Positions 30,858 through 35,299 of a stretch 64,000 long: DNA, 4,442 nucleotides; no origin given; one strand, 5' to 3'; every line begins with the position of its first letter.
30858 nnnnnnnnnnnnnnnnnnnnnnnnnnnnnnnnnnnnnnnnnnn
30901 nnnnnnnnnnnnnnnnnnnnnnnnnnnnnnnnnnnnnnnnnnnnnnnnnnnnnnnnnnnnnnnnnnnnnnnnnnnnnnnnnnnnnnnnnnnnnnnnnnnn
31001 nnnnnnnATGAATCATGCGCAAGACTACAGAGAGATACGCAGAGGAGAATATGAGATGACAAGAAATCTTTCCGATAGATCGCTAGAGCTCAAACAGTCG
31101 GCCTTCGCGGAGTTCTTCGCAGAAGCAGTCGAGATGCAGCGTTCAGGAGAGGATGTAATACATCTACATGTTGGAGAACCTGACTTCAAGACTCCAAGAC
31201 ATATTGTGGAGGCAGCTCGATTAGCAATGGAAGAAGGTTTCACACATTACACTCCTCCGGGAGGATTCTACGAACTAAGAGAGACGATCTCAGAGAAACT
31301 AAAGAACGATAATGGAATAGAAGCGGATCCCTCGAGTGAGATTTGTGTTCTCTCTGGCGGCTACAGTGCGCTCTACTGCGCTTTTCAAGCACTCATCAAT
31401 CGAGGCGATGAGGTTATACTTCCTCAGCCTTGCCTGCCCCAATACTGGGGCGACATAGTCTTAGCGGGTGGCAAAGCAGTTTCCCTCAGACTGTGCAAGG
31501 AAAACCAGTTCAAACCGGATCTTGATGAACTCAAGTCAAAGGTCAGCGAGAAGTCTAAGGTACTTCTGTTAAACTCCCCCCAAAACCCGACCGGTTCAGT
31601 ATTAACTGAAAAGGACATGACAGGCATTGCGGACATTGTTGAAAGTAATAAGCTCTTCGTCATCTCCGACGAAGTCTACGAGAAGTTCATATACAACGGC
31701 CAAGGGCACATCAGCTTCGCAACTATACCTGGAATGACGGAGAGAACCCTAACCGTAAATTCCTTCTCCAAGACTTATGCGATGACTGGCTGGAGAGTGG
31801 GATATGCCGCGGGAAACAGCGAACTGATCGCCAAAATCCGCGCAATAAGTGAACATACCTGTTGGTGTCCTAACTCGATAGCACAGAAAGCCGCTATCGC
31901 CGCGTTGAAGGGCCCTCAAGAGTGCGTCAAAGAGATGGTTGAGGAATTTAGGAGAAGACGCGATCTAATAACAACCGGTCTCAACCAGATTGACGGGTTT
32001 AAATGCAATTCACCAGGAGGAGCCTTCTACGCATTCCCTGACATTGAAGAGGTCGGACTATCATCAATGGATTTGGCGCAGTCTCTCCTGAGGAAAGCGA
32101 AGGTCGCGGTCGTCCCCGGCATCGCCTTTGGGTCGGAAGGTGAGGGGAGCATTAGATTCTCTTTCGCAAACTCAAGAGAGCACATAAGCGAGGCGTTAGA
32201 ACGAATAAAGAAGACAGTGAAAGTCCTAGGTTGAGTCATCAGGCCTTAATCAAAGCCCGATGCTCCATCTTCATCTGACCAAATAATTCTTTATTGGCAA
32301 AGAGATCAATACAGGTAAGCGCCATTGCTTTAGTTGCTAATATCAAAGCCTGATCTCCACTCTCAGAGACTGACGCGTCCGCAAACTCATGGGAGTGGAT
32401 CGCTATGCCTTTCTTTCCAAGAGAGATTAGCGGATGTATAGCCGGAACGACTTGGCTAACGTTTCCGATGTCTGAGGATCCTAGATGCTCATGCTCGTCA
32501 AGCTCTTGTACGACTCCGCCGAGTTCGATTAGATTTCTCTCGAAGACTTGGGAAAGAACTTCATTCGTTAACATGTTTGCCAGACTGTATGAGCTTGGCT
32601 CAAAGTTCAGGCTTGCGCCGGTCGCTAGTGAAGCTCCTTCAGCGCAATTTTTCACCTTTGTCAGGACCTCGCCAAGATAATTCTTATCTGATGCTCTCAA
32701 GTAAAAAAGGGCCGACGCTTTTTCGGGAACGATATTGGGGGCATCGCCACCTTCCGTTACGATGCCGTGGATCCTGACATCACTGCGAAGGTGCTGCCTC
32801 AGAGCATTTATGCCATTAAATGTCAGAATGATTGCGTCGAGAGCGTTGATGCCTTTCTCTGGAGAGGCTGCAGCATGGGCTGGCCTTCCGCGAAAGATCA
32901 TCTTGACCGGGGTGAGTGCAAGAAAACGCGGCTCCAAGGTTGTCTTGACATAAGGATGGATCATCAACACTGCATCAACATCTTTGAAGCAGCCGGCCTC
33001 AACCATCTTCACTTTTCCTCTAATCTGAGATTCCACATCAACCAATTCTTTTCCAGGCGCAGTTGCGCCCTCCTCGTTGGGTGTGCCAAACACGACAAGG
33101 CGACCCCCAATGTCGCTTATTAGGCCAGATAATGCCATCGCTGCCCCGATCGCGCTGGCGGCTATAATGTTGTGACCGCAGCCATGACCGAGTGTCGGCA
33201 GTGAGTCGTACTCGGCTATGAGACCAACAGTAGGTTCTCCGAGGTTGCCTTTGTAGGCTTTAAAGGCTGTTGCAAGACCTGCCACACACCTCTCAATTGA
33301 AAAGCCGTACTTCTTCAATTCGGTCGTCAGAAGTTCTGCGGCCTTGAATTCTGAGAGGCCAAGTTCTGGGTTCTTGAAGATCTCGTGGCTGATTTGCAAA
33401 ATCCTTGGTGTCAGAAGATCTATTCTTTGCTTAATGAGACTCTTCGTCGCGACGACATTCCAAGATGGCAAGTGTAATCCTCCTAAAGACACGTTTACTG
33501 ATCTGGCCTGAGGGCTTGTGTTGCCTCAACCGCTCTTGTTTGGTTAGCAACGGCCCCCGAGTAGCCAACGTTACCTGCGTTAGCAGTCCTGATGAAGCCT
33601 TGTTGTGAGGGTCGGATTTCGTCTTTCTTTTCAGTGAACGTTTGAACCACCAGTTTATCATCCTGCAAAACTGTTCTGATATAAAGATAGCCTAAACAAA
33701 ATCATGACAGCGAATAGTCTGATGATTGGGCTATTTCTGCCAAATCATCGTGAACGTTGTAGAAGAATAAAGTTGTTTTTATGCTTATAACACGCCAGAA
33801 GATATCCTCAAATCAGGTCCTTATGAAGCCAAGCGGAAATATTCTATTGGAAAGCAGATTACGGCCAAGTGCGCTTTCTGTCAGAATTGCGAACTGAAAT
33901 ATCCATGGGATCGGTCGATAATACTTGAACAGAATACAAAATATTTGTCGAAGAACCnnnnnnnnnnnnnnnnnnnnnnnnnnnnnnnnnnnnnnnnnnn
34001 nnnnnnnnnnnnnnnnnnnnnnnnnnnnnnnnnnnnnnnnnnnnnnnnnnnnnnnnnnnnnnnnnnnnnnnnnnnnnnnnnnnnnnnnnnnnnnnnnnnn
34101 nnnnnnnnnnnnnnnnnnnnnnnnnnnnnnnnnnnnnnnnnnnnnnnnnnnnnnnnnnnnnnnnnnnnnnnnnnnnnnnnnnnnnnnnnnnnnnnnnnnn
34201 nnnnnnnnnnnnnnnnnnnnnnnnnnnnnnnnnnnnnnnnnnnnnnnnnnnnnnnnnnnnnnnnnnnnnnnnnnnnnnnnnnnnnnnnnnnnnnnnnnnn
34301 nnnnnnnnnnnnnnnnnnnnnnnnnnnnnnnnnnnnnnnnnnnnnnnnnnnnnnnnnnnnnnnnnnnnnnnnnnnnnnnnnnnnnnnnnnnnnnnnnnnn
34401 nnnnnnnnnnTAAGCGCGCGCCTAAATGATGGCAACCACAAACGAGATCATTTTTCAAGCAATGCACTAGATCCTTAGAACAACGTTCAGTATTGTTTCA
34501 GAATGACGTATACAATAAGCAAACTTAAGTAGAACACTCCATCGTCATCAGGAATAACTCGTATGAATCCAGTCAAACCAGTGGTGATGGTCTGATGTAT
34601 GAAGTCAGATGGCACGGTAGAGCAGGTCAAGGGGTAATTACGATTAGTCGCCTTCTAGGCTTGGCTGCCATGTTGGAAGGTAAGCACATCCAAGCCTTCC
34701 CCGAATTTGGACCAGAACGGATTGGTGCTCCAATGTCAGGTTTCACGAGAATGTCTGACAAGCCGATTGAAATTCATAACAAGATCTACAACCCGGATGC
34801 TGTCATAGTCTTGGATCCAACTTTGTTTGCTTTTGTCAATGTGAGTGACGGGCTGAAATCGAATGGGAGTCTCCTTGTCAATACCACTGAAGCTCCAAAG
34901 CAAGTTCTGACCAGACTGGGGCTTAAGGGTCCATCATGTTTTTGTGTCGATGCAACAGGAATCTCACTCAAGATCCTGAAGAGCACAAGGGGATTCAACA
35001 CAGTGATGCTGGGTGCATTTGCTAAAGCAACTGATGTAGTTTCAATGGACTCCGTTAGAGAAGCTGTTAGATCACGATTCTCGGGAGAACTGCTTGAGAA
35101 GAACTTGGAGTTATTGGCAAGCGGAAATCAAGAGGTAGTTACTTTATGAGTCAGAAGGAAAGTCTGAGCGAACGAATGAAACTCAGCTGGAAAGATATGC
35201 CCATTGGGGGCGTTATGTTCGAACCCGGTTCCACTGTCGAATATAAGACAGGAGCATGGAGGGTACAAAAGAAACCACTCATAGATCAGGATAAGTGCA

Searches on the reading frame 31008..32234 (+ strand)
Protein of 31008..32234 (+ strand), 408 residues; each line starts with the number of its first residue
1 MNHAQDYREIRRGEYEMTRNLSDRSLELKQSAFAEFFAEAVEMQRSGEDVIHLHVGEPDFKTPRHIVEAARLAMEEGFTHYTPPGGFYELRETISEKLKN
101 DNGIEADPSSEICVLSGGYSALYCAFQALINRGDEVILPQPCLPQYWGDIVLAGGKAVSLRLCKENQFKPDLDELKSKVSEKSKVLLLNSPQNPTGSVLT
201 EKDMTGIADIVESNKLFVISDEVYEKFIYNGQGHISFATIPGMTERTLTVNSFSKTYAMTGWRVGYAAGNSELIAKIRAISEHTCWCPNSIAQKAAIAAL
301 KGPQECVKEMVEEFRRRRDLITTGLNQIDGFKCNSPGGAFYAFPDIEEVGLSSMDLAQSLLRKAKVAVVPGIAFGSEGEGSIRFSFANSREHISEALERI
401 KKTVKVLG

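Call 8: search_protein_families(library=pfam, proteins=[window:31008-32234:+])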
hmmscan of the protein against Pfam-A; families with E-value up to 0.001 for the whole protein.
window:31008-32234:+ (408 aa): 2 families
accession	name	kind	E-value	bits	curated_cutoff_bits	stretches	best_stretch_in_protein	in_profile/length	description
PF00155.27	Aminotran_1_2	-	9.7e-77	259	19.7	1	49-400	2-361/361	Aminotransferase class I and II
PF01053.26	Cys_Met_Meta_PP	-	2.1e-05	23.7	27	1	112-223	70-175/381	Cys/Met metabolism PLP-dependent enzyme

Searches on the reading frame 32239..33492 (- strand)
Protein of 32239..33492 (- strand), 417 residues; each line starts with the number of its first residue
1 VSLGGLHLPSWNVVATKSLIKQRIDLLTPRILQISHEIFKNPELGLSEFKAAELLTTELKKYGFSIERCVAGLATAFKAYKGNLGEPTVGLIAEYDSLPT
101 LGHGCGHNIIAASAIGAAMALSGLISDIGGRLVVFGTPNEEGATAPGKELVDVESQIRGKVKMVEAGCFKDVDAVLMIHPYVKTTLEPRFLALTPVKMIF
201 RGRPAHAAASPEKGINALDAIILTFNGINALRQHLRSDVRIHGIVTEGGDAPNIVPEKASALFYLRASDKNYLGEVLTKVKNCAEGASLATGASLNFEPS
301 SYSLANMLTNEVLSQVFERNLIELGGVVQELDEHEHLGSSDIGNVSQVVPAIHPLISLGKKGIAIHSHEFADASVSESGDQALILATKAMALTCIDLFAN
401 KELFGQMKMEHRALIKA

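Call 8: search_protein_families(library=pfam, proteins=[window:32239-33492:-])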
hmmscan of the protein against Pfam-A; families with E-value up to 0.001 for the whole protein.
window:32239-33492:- (417 aa): 2 families
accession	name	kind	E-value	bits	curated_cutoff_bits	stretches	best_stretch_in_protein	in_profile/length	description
PF01546.33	Peptidase_M20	-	7.1e-09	36.3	24.6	1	103-379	29-196/206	Peptidase family M20/M25/M40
PF07687.19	M20_dimer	-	1.4e-08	35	21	1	197-285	10-100/107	Peptidase dimerisation domain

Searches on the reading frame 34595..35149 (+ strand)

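Call 61: search_protein_families(library=pfam, proteins=[window:34595-35149:+])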
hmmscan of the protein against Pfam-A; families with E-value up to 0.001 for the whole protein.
window:34595-35149:+ (184 aa): 1 family
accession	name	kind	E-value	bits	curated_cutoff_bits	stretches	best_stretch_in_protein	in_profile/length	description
PF01558.24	POR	-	2.6e-39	135.6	27.4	1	10-177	1-171/173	Pyruvate ferredoxin/flavodoxin oxidoreductase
